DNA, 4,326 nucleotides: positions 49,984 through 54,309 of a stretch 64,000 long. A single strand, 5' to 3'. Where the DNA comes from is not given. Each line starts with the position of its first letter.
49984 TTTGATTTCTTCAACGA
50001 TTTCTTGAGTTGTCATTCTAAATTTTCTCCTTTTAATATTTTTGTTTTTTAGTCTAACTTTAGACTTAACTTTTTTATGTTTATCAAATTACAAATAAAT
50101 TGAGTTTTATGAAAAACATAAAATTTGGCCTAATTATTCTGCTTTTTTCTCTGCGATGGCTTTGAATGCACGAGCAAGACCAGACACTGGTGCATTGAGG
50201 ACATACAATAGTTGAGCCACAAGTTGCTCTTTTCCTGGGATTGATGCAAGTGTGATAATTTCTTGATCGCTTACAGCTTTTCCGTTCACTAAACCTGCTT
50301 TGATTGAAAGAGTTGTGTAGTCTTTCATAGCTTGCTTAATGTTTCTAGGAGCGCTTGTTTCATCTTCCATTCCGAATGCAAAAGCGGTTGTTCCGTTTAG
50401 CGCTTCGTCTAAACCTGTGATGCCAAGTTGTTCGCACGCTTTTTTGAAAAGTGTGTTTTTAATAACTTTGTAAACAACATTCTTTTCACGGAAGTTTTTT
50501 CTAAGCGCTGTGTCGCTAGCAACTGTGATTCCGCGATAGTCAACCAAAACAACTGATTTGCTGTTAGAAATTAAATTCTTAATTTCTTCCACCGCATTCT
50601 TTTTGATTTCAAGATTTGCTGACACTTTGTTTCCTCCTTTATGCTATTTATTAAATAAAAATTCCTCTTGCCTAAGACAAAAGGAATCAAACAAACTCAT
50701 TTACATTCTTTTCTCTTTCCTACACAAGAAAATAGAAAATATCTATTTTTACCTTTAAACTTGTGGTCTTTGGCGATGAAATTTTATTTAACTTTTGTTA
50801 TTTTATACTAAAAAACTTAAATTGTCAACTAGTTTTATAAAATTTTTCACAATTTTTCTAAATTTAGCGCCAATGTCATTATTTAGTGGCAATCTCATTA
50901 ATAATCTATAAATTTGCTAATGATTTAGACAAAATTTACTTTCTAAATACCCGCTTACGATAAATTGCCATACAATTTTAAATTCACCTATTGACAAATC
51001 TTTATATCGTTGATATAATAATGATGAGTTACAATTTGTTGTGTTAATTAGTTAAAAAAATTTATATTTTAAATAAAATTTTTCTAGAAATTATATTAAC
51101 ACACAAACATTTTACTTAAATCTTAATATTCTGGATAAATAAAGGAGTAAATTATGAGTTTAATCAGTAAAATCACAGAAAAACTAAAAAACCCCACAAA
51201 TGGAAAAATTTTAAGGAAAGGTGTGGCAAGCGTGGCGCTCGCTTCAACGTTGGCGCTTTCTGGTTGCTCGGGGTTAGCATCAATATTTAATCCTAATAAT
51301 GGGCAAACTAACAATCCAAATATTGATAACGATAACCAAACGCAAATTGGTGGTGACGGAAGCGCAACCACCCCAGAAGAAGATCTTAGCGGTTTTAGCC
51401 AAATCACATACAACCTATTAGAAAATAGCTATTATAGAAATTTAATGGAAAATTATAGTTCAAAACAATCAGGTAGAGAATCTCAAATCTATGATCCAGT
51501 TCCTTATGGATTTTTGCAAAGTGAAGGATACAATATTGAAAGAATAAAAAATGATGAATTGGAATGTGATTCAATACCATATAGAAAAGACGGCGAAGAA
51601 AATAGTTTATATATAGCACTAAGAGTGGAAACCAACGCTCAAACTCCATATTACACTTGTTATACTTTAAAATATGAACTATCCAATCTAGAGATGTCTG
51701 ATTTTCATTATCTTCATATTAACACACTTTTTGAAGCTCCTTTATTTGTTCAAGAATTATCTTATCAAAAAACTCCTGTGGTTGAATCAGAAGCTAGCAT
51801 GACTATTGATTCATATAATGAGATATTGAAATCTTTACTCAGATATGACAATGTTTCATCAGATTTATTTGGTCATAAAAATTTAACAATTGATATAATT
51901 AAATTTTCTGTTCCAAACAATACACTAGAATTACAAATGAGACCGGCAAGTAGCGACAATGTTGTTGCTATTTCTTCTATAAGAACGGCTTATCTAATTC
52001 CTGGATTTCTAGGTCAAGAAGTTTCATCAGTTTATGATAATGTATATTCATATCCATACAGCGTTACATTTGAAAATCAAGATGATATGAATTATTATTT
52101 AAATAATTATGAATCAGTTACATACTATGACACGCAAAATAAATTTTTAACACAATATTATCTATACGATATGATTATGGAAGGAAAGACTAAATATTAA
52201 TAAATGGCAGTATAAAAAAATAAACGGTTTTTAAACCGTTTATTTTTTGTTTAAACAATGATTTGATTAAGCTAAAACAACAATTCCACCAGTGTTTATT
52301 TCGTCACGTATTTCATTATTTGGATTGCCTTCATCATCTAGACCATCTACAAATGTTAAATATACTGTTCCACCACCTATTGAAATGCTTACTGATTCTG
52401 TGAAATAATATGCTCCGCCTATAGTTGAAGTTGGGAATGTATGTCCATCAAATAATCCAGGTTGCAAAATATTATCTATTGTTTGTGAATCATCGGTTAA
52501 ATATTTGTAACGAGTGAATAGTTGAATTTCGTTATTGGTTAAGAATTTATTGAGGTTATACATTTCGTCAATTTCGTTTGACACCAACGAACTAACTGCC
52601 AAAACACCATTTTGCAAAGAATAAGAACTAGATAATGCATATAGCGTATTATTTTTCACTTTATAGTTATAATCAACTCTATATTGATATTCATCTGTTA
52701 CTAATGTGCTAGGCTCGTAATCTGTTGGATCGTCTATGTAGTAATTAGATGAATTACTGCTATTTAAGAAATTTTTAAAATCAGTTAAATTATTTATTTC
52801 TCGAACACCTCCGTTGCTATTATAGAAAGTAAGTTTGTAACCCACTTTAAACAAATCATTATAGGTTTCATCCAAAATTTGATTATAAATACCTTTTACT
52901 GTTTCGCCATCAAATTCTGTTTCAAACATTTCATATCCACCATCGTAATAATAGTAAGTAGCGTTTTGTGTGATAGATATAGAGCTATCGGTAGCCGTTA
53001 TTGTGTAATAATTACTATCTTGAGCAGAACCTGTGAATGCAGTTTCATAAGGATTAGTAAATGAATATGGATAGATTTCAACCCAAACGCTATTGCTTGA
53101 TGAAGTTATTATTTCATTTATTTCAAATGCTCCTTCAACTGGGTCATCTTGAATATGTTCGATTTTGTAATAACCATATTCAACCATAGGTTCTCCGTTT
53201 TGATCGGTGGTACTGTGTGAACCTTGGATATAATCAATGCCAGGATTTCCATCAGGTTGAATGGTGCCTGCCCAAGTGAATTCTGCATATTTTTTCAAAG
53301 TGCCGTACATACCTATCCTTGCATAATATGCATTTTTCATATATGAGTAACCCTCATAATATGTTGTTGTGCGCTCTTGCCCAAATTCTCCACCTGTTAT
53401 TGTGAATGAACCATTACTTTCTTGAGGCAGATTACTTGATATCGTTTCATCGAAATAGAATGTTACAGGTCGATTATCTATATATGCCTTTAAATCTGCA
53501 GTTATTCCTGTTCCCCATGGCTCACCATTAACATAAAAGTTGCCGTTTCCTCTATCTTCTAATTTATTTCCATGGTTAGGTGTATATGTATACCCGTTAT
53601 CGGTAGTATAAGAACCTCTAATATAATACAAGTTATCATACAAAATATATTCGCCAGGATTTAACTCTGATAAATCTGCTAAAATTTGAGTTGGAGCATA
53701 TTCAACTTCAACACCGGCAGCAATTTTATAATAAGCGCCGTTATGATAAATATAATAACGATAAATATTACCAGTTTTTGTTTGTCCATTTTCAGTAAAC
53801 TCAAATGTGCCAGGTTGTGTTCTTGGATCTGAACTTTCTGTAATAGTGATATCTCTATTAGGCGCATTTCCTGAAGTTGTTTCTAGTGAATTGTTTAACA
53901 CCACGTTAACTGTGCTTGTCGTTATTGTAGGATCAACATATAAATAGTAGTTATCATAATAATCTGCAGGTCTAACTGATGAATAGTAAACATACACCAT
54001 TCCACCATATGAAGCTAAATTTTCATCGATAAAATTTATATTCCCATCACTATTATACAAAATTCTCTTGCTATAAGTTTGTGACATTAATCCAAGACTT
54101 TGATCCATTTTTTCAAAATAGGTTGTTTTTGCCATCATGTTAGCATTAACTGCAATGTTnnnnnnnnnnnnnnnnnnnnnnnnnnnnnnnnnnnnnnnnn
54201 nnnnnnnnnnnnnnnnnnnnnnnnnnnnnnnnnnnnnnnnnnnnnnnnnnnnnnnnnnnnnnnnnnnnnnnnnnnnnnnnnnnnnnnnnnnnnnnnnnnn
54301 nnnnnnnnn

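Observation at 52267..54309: Mid-chain double-TM segment followed by a 630-aa Tyr/Asn/Gly-rich distal domain in the giant protein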

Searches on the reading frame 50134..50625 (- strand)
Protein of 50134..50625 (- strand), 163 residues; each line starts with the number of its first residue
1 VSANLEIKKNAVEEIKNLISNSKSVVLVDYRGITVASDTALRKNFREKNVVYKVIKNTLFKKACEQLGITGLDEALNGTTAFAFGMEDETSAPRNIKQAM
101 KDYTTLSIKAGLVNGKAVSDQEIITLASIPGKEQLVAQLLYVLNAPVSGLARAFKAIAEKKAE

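Call 7: search_protein_families(library=pfam, proteins=[window:50134-50625:-])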
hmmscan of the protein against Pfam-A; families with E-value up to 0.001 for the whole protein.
window:50134-50625:- (163 aa): 1 family
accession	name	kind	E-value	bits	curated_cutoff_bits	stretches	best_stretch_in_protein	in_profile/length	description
PF00466.25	Ribosomal_L10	-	2.4e-25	89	22.8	1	5-98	3-97/100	Ribosomal protein L10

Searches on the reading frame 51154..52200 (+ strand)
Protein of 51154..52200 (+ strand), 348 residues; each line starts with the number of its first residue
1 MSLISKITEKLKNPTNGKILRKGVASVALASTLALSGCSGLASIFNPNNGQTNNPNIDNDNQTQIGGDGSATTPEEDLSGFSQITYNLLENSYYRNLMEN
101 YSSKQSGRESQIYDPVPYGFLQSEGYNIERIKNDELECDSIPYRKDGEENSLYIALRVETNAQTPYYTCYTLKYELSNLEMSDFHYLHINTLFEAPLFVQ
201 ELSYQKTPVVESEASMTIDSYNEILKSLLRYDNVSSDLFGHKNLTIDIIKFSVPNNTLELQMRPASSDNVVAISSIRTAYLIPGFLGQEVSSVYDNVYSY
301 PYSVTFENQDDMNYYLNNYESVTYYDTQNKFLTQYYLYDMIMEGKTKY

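Call 7: search_protein_families(library=pfam, proteins=[window:51154-52200:+])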
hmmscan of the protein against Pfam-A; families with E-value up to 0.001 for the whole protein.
window:51154-52200:+ (348 aa): 0 families

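Call 81: search_protein_families(library=ncbifam, proteins=[window:51154-52200:+], max_evalue=0.1)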
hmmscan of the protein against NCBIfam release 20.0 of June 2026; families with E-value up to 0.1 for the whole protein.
window:51154-52200:+ (348 aa): 0 families

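Call 88: search_solved_structures(query=A5, max_evalue=1)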
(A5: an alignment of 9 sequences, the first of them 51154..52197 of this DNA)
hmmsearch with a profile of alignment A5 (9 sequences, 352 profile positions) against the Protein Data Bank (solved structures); distinct sequences matched with E-value up to 1: 1.
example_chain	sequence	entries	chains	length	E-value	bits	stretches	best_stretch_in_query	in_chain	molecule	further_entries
8uzp_M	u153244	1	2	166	0.011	18.3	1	184-241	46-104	stem_mimetic_01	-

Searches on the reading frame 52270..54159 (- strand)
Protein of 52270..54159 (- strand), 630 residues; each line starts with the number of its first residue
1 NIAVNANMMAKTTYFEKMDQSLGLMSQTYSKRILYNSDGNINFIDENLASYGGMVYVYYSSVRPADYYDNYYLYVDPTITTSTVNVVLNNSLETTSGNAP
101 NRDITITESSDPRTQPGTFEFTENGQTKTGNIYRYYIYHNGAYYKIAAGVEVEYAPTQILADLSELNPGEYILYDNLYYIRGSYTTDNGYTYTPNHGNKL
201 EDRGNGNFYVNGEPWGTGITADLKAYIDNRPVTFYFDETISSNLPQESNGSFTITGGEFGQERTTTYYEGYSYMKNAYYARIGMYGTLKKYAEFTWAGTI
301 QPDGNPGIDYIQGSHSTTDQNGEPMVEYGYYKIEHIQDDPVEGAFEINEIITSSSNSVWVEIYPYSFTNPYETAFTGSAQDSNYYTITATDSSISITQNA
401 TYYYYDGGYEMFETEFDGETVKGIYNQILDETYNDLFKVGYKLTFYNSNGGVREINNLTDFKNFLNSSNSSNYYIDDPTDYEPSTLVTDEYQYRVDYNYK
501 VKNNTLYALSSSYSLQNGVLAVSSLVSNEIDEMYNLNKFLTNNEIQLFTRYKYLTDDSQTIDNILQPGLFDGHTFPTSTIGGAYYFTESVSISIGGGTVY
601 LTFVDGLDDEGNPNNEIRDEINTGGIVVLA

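Call 73: predict_structure(alignment_id=A4)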
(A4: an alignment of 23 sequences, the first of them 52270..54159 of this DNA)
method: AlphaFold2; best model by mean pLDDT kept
length: 630 residues; sequences in the alignment: 23
mean_pLDDT: 47.8   pTM: 0.32
mean pLDDT of the five models: 47.8, 46.7, 46.6, 45.5, 44.7
residues with pLDDT >= 90: 0; 70-90: 82; 50-70: 160; < 50: 388
segments of 3 or more residues with pLDDT < 50: 1-55, 58-62, 74-103, 111-115, 139-142, 148-290, 340-353, 361-389, 394-408, 485-487, 515-521, 523-554, 572-596, 623-630
pLDDT, mean of each block of 10 residues (from residue 1): 25 29 31 33 28 44 51 44 30 28 51 51 55 54 48 39 43 42 39 39 43 36 36 45 43 38 35 30 34 75 62 73 76 60 40 55 38 40 36 47 42 57 57 63 80 84 82 76 52 73 70 44 39 29 41 48 50 41 32 43 60 57 41
secondary structure, 60 per line:
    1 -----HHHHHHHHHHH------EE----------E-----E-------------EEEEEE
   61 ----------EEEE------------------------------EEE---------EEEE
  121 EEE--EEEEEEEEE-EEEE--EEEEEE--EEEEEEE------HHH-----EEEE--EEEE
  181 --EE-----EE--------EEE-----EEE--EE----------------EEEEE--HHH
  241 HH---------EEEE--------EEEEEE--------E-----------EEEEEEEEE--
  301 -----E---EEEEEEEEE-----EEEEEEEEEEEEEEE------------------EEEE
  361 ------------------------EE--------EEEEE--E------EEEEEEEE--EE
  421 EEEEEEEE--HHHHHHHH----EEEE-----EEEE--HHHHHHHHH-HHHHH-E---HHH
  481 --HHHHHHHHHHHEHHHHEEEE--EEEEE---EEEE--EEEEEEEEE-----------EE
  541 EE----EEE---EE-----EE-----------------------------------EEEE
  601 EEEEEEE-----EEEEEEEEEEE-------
elements in order (helices of 4 or more, strands of 3 or more residues): H6-16 E55-60 E71-74 E105-107 E117-123 E126-134 E136-139 E142-147 E150-156 E171-174 E177-180 E200-202 E208-210 E231-235 H238-242 E252-255 E264-269 E290-298 E310-318 E324-338 E357-360 E395-399 E409-416 E419-428 H431-438 E443-446 E452-455 H458-466 H468-472 H483-493 H495-498 E499-502 E505-509 E513-516 E519-527 E539-542 E547-549 E597-607 E613-623

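Call 77: fold_search(model_id=the predicted structure, library=pdb)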
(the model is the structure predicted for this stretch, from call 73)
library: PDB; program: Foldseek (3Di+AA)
matches with E <= 10: 170; with E <= 0.001: 0
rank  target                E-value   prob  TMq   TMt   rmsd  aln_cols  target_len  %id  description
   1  7vnn_D                1.7e-01  0.03  0.07  0.07  32.5       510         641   10  Complex structure of Clostridioides difficile enzymatic component (CDTa) and binding component (CDTb) pore with long s (released 2022-10-26)
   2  7vnn_A                2.6e-01  0.02  0.07  0.07  33.0       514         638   10  Complex structure of Clostridioides difficile enzymatic component (CDTa) and binding component (CDTb) pore with long s (released 2022-10-26)
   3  5cux_A                8.9e-01  0.02  0.04  0.09  27.8       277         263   12  Crystal structure of N-terminal domain truncated Trypanosoma cruzi Vacuolar Soluble Pyrophosphatases in complex with P (released 2016-03-02)
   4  3gw6_D                8.9e-01  0.02  0.06  0.11  33.0       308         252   11  Intramolecular Chaperone (released 2010-02-02)
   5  6uwr_A                1.4e+00  0.01  0.07  0.07  32.5       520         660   11  Clostridium difficile binary toxin translocase CDTb in asymmetric tetradecamer conformation (released 2020-01-22)
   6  7rd1_M                1.8e+00  0.05  0.04  0.06  14.6       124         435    8  The Capsid Structure of the ChAdOx1 viral vector/chimpanzee adenovirus Y25 (released 2021-12-15)
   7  2luu_MODEL_1_A        2.2e+00  0.08  0.06  0.24  20.1       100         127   10  NMR solution structure of midkine-b, mdkb (released 2013-05-01)
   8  2rbh_A                2.4e+00  0.30  0.04  0.15   6.6        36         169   17  Gamma-glutamyl cyclotransferase (released 2007-10-02)
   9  3gw6_B                2.4e+00  0.01  0.04  0.08  32.2       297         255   11  Intramolecular Chaperone (released 2010-02-02)
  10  3gw6_C                2.5e+00  0.01  0.06  0.11  32.9       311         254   10  Intramolecular Chaperone (released 2010-02-02)
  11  2ae5_B                2.8e+00  0.06  0.04  0.05  14.9        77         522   14  Glutaryl 7-Aminocephalosporanic Acid Acylase: mutational study of activation mechanism (released 2006-01-24)
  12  8yfr_A                3.0e+00  0.01  0.05  0.03  24.7       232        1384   10  Cryo EM structure of Komagataella phaffii Rat1-Rai1 complex bound within the RNAPII cleft (released 2024-09-25)
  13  9cj6_A                3.1e+00  0.03  0.06  0.18  15.8       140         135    8  Crystal Structure of SARS-CoV-2 N-NTD with part of N-arm complex with ssDNA. (released 2024-12-11)
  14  1ssk                  3.1e+00  0.03  0.06  0.17  16.6       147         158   10  Structure of the N-terminal RNA-binding Domain of the SARS CoV Nucleocapsid Protein (released 2004-06-08)
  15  1vde_A                3.3e+00  0.07  0.05  0.06  19.6        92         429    9  PI-SCEI, A HOMING ENDONUCLEASE WITH PROTEIN SPLICING ACTIVITY (released 1998-04-08)
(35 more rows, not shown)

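Call 94: search_dna_similar(query=window:52270-54159:-, collection=phages, mode=protein, max_evalue=0.001, max_rows=10)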
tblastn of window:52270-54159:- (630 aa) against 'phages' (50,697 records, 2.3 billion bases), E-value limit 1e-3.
No match.
